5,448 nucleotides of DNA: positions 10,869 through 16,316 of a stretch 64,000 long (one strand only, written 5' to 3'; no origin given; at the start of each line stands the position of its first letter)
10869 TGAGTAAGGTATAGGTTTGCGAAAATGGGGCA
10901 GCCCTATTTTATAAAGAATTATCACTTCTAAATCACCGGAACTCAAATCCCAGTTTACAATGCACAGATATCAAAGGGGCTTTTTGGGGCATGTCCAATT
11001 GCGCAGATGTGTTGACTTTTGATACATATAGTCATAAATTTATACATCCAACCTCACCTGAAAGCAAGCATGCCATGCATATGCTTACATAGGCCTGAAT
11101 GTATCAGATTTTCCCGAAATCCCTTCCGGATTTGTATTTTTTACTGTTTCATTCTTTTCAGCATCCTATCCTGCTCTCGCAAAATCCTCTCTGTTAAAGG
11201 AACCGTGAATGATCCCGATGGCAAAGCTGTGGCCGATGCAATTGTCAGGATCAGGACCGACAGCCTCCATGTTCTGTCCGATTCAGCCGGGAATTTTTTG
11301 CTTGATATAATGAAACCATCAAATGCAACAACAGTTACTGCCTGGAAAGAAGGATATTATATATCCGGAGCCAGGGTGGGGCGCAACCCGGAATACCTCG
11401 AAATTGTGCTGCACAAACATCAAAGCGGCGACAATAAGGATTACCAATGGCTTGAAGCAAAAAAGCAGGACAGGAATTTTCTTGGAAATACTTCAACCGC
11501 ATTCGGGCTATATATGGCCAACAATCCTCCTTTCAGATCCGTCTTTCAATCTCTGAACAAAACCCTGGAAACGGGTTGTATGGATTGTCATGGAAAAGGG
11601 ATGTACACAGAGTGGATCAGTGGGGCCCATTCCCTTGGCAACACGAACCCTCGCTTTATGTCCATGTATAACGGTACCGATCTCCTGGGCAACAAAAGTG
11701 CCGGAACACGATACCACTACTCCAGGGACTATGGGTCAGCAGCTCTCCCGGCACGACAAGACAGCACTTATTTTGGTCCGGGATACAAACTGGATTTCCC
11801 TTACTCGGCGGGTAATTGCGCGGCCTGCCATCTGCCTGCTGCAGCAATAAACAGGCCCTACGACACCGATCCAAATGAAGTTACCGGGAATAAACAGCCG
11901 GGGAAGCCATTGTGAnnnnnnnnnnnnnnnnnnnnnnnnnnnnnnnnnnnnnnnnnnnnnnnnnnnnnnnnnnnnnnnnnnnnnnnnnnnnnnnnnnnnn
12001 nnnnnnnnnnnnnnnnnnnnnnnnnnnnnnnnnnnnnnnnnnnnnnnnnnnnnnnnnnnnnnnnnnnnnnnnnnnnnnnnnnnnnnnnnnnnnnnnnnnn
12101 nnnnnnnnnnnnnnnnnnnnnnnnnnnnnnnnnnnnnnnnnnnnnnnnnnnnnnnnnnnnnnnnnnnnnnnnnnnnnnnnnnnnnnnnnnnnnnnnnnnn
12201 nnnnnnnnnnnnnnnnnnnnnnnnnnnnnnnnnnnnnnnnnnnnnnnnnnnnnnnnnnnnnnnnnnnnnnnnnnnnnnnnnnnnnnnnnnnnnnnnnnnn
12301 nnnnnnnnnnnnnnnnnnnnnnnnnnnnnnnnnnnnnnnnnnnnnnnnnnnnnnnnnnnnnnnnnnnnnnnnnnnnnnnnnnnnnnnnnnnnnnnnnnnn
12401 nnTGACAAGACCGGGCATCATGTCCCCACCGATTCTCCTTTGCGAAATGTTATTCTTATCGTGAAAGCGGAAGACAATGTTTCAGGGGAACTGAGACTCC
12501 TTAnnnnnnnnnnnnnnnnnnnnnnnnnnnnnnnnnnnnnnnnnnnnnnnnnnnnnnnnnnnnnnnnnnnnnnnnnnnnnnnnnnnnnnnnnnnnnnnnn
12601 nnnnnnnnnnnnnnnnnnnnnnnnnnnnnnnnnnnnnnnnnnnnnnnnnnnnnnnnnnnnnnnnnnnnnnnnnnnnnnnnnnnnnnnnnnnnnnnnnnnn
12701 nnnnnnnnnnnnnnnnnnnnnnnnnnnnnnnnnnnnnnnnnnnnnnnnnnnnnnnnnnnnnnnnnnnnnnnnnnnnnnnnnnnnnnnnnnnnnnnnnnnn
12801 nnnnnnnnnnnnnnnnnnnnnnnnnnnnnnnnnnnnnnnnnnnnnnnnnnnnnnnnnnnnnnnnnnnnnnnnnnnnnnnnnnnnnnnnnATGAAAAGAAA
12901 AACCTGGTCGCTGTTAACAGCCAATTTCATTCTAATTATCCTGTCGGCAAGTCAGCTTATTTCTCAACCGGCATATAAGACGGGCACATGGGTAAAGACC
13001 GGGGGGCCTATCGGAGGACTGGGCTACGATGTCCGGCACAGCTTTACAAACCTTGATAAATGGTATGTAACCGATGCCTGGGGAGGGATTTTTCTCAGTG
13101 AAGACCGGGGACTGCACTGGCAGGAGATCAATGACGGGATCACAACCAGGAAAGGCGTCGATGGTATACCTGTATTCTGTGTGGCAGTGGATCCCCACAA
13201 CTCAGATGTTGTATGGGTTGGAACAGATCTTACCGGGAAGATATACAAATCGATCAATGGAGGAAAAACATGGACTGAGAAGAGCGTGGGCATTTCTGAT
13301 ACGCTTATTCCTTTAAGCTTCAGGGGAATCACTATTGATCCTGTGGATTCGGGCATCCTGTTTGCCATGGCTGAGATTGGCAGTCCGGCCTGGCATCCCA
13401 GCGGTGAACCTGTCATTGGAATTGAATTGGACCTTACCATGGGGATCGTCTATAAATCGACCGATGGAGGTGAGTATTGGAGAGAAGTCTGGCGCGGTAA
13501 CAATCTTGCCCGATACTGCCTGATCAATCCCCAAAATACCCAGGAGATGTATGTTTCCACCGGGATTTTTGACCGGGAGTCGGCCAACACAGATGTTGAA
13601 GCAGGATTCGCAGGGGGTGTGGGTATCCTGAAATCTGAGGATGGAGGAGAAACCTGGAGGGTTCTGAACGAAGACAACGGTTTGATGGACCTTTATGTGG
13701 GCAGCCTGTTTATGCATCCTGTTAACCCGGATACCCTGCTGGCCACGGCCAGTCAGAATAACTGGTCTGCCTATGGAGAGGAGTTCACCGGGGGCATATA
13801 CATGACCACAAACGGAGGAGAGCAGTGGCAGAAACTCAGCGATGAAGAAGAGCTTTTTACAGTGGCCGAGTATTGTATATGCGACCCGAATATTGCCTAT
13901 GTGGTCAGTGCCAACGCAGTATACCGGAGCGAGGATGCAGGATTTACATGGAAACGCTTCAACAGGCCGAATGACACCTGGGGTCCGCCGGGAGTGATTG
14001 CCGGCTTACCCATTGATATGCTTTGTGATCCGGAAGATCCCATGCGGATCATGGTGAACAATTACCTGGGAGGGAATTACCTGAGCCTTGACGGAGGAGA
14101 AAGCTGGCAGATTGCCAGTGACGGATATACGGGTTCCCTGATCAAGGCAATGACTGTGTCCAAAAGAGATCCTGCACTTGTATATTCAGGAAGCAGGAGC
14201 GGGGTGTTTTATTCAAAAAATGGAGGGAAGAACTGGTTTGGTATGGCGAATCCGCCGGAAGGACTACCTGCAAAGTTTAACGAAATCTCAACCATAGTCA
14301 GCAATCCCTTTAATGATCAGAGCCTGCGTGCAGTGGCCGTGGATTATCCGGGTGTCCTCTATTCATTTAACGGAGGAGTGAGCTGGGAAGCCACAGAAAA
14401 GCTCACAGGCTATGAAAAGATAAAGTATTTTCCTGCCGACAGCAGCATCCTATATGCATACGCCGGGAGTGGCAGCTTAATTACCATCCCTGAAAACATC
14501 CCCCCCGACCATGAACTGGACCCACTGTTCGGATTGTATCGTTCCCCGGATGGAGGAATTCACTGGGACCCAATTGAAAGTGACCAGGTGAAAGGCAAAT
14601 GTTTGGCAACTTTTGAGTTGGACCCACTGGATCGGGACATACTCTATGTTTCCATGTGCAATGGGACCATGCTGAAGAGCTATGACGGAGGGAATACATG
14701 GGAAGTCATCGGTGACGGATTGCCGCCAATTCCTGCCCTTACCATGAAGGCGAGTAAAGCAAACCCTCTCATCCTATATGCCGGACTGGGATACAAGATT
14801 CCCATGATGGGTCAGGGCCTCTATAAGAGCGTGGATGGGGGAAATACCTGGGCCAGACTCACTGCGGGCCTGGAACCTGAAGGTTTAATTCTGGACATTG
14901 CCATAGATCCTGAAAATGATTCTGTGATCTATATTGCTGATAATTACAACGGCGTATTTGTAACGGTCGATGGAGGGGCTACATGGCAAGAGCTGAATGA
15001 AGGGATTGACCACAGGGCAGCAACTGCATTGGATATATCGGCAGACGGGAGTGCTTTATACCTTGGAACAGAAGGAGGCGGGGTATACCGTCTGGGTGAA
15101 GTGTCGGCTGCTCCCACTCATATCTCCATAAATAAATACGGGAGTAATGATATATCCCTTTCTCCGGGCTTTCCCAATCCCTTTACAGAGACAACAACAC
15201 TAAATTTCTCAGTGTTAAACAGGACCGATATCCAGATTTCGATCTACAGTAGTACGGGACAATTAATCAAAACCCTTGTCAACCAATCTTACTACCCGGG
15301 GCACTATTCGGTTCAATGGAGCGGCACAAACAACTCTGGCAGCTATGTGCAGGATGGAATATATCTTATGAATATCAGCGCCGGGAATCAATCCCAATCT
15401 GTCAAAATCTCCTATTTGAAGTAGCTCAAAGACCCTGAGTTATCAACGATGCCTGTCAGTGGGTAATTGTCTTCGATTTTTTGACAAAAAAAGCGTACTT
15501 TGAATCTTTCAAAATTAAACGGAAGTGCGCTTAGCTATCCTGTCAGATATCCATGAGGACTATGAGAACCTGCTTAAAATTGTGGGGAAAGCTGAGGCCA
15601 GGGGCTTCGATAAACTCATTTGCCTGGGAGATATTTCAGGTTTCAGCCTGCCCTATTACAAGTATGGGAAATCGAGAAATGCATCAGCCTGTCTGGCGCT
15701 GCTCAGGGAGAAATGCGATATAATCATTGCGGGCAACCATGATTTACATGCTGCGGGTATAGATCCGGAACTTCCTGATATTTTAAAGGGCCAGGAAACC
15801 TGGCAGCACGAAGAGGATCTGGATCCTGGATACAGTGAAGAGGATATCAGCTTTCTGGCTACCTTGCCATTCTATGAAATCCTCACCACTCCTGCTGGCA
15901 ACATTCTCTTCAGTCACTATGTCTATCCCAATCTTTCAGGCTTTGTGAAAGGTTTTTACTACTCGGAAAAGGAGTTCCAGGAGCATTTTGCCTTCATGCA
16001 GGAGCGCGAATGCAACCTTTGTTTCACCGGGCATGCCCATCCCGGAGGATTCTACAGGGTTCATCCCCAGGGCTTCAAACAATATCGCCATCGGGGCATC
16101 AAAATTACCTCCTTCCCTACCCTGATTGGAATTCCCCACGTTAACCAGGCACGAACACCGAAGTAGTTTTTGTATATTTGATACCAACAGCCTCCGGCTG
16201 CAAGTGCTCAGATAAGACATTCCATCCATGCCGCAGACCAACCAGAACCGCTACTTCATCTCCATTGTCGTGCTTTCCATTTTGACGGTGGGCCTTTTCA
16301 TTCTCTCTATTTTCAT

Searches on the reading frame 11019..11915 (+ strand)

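Call 52: search_protein_families(library=pfam, proteins=[window:11019-11915:+], max_evalue=0.00001)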
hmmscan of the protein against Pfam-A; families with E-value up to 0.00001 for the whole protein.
window:11019-11915:+ (298 aa): 1 family
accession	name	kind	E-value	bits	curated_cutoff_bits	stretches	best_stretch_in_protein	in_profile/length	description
PF13620.12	CarboxypepD_reg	-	6.1e-07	30.2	32.3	1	58-114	1-60/82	Carboxypeptidase regulatory-like domain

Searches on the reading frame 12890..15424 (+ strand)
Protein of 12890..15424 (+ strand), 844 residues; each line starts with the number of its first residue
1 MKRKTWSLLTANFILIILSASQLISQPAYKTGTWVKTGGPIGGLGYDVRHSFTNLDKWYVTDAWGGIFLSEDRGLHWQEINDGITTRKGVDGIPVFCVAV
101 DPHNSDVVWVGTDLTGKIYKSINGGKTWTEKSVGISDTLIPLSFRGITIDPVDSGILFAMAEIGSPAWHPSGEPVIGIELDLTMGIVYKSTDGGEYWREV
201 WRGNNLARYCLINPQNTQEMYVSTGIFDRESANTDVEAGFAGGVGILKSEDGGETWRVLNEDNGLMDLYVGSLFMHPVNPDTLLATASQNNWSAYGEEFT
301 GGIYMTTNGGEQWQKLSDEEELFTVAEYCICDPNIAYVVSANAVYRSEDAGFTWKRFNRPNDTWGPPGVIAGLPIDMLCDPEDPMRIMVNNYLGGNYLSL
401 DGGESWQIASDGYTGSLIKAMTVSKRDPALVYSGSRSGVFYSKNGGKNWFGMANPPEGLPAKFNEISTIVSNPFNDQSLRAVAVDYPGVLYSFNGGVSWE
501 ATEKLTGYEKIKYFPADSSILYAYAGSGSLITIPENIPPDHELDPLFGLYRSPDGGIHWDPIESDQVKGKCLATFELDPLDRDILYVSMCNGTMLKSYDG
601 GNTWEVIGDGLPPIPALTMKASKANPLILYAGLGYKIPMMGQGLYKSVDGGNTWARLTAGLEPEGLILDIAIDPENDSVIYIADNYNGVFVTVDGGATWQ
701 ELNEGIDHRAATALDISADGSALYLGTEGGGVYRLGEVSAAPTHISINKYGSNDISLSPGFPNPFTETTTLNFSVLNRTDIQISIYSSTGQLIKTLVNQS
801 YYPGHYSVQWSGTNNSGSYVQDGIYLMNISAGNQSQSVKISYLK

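Call 52: search_protein_families(library=pfam, proteins=[window:12890-15424:+], max_evalue=0.00001)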
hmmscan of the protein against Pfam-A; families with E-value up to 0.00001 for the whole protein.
window:12890-15424:+ (844 aa): 5 families
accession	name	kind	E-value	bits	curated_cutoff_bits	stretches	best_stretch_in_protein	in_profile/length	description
PF15902.12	Sortilin-Vps10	-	1.7e-34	119.9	33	1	187-323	3-119/446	Sortilin, neurotensin receptor 3,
PF02012.26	BNR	-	8.1e-16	55.8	27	0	491-500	2-11/12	BNR/Asp-box repeat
PF14870.12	PSII_BNR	-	4.8e-10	39.6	27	0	306-417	43-148/303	Photosynthesis system II assembly factor YCF48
PF13860.13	FlgD_ig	-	2.1e-08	34.5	27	1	781-834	25-78/79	FlgD Ig-like domain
PF18962.6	Por_Secre_tail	-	1.7e-06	28.7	27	1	761-840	2-73/75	Secretion system C-terminal sorting domain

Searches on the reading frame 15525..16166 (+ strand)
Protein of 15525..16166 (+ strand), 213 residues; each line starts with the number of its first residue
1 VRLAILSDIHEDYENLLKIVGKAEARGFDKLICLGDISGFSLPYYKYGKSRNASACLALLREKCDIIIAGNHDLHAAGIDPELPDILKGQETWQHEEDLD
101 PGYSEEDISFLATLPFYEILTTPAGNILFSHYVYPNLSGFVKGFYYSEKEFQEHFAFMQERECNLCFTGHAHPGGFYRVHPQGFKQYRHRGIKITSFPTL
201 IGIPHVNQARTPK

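Call 52: search_protein_families(library=pfam, proteins=[window:15525-16166:+], max_evalue=0.00001)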
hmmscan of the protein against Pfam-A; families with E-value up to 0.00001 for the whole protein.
window:15525-16166:+ (213 aa): 2 families
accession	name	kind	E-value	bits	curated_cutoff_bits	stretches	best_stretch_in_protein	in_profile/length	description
PF00149.33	Metallophos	-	1.4e-12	48.9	21.5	1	1-173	1-190/191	Calcineurin-like phosphoesterase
PF12850.12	Metallophos_2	-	1.9e-09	38.2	27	1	1-172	1-117/154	Calcineurin-like phosphoesterase superfamily domain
